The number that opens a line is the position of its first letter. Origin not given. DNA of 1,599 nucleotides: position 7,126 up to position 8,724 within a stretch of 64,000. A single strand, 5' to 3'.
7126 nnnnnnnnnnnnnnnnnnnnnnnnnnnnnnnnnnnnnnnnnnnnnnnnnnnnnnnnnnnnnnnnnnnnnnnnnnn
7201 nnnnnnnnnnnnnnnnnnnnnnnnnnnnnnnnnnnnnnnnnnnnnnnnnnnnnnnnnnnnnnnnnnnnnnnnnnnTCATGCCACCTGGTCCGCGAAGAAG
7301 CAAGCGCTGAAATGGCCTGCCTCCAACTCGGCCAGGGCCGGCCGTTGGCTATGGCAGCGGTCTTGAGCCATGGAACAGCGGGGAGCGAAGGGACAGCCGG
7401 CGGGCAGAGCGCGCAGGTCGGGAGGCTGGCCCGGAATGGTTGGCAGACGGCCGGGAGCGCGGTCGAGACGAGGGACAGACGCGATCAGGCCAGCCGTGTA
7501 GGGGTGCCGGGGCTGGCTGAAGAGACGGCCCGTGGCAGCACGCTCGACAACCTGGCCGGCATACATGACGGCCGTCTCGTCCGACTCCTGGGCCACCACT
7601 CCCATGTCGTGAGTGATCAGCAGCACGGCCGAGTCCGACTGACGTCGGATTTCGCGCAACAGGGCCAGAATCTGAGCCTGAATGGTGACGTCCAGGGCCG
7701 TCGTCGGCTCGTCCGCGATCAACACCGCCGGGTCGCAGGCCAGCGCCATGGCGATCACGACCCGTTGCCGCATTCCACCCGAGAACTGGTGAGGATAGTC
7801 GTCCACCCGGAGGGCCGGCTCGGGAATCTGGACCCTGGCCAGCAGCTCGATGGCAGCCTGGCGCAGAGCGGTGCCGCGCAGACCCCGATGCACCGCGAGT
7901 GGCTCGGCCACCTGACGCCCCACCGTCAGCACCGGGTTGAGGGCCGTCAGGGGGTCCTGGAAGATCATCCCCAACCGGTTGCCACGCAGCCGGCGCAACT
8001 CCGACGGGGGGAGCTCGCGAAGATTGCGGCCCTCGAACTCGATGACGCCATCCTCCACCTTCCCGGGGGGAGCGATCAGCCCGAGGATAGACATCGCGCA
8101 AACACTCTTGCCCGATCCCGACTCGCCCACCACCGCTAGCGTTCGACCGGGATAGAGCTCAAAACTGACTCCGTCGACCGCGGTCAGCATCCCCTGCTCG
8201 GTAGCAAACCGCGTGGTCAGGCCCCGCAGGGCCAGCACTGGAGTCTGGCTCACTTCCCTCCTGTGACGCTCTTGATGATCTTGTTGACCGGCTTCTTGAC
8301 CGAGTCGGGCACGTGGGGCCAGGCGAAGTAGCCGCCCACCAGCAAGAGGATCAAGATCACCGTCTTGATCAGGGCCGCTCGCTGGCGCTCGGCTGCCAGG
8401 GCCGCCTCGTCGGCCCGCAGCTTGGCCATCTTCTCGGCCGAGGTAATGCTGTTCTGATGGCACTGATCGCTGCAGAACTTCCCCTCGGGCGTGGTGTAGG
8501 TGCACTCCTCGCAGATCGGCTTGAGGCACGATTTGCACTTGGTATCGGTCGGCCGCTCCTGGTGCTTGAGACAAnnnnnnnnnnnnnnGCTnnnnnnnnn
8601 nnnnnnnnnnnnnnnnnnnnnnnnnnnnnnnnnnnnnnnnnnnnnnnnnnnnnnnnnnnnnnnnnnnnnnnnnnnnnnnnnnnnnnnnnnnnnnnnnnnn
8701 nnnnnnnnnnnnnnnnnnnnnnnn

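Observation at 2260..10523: Eight-gene tightly coupled minus-strand operon led by a pseudokinase-propeller protein and ending in ispE, a nucleotidyltransferase and ridA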

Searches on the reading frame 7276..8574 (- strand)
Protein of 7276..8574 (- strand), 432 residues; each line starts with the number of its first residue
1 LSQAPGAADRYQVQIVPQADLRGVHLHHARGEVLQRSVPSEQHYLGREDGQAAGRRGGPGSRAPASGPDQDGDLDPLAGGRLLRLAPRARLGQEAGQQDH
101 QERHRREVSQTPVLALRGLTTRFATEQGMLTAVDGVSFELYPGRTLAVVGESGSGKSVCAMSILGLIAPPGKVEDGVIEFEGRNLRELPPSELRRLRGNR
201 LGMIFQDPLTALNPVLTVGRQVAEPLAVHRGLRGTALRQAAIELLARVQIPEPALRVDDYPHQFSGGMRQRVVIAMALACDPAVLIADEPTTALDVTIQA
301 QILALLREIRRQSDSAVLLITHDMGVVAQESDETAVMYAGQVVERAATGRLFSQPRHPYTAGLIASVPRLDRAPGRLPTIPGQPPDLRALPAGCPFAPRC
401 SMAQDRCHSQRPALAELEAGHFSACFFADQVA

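Call 4: search_protein_families(library=pfam, proteins=[window:7276-8574:-], max_evalue=0.01)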
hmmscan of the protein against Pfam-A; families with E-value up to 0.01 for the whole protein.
window:7276-8574:- (432 aa): 4 families
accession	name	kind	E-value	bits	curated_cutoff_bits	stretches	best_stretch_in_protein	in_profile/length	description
PF00005.33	ABC_tran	-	1.1e-28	101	25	1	134-292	2-137/137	ABC transporter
PF08352.17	oligo_HPY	-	2.4e-21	76.3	27.1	1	343-407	1-65/65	Oligopeptide/dipeptide transporter, C-terminal region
PF13304.12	AAA_21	-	7.9e-06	26.6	27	1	260-327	234-303/304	AAA domain, putative AbiEii toxin, Type IV TA system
PF02463.25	SMC_N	-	0.0029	17.5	40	0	263-335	136-210/220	RecF/RecN/SMC N terminal domain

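Call 5: search_protein_families(library=ncbifam, proteins=[window:7276-8574:-], max_evalue=0.01)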
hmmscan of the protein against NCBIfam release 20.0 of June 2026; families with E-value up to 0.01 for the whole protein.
window:7276-8574:- (432 aa): 186 families (the best 25 are shown)
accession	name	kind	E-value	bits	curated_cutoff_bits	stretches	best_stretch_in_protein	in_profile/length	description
NF007010.1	PRK09473.1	subfamily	6e-110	366.9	575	1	114-428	2-314/318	oligopeptide ABC transporter ATP-binding protein OppD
NF008246.0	PRK11022.1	equivalog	4e-102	341.6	541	1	114-427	4-316/326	dipeptide ABC transporter ATP-binding protein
NF043079.1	MMSYN1_0167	equivalog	1.3e-99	334.5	740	2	191-430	298-537/561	oligopeptide ABC transporter ATP-binding protein OppD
NF011713.0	PRK15134.1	equivalog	3e-84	283.5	834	1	110-372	2-265/529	microcin C ABC transporter ATP-binding protein YejF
NF007613.0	PRK10261.1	equivalog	8.5e-83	278.8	1077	1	104-375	3-280/623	glutathione ABC transporter ATP-binding protein GsiA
NF008453.0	PRK11308.1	subfamily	4.4e-78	262.8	408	1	107-431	6-329/334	dipeptide ABC transporter ATP-binding protein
NF011659.0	PRK15079.1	equivalog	1e-71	241.4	540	1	123-429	30-332/334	murein tripeptide/oligopeptide ABC transporter ATP binding protein OppF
TIGR02770.1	nickel_nikD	equivalog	4.4e-71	238.9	318.7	1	133-365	2-227/230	nickel import ATP-binding protein NikD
NF011674.0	PRK15093.1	equivalog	4.5e-68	229.8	627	1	112-428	2-324/330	putrescine export ABC transporter ATP-binding protein SapD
NF047576.1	opine_ATP_CntF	equivalog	5.5e-67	225.8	385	1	131-370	18-256/264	staphylopine uptake ABC transporter ATP-binding protein CntF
NF047578.1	opine_ATP_CntD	equivalog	1.6e-66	224.3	380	1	131-370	18-256/266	staphylopine uptake ABC transporter ATP-binding protein CntD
NF043071.1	DppF_dipep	equivalog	2.7e-66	224.2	660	1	125-430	31-329/331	dipeptide ABC transporter ATP-binding subunit DppF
NF043078.1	MMSYN1_0168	equivalog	1.2e-51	176.2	800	2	259-369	489-599/649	oligopeptide ABC transporter ATP-binding protein OppF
TIGR02769.1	nickel_nikE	equivalog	1.3e-50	172.4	332.55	1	122-367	16-253/265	nickel import ATP-binding protein NikE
NF007739.0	PRK10419.1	subfamily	2.3e-46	158.5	354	1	123-351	18-239/268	nickel ABC transporter ATP-binding protein NikE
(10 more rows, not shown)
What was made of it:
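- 7276..8253 (-): OppD-like ABC ATPase, 325 aa, orphan (module 3). The best NCBIfam hit is OppD at 366.9 bits, below the 575 cutoff (calls 4, 5).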
